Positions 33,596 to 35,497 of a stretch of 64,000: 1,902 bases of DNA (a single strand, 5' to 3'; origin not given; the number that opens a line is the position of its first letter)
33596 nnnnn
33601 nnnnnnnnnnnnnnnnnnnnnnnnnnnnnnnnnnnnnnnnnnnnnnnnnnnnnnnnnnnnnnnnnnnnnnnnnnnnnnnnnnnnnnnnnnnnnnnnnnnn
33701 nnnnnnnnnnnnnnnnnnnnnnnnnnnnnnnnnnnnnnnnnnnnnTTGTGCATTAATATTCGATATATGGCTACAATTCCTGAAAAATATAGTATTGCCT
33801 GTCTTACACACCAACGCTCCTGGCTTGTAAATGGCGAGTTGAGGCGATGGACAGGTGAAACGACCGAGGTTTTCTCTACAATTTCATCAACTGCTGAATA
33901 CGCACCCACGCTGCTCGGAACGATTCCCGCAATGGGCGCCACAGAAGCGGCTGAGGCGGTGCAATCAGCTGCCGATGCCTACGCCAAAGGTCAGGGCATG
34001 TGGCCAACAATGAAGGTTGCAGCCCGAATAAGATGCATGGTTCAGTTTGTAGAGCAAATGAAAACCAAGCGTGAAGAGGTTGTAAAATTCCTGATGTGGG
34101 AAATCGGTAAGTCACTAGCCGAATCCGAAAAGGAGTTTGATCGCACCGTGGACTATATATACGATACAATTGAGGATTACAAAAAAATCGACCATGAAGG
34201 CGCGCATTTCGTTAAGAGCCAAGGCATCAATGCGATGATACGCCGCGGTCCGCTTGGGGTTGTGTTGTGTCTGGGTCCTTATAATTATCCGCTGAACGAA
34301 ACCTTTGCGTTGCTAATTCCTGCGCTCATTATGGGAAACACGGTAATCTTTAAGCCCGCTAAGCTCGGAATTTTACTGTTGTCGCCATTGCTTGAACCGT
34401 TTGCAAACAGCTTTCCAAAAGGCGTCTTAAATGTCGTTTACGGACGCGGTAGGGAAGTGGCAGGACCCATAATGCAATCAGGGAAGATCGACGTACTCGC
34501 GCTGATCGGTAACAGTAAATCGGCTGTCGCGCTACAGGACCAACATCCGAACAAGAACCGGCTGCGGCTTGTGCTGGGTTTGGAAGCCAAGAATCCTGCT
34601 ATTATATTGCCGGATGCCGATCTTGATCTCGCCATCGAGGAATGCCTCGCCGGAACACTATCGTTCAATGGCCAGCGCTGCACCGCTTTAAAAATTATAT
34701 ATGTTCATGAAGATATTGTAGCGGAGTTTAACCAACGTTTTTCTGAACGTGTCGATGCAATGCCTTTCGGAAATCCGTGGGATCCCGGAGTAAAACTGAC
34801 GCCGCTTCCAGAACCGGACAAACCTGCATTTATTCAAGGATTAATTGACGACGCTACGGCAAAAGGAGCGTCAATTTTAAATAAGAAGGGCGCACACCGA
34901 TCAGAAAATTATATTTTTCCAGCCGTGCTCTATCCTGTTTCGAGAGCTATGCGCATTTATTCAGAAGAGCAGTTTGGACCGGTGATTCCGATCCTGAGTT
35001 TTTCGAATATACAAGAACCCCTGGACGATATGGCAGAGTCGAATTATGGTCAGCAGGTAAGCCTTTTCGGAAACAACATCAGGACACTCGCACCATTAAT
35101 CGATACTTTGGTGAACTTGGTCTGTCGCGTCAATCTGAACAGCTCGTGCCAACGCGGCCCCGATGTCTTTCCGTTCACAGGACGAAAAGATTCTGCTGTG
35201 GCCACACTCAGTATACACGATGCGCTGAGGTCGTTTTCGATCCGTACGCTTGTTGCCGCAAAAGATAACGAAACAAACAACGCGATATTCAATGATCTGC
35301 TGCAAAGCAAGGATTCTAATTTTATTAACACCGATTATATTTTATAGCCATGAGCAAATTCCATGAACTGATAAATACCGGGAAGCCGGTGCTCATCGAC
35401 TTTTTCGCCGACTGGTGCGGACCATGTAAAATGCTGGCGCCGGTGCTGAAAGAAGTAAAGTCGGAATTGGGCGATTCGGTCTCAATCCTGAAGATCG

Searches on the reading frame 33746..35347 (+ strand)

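Call 71: search_protein_families(library=pfam, proteins=[window:33746-35347:+], max_evalue=0.000001)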
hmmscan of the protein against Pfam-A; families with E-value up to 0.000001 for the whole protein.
window:33746-35347:+ (533 aa): 1 family
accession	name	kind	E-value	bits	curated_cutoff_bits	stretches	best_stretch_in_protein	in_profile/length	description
PF00171.27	Aldedh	-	1e-94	318.1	23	1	45-498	8-456/461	Aldehyde dehydrogenase family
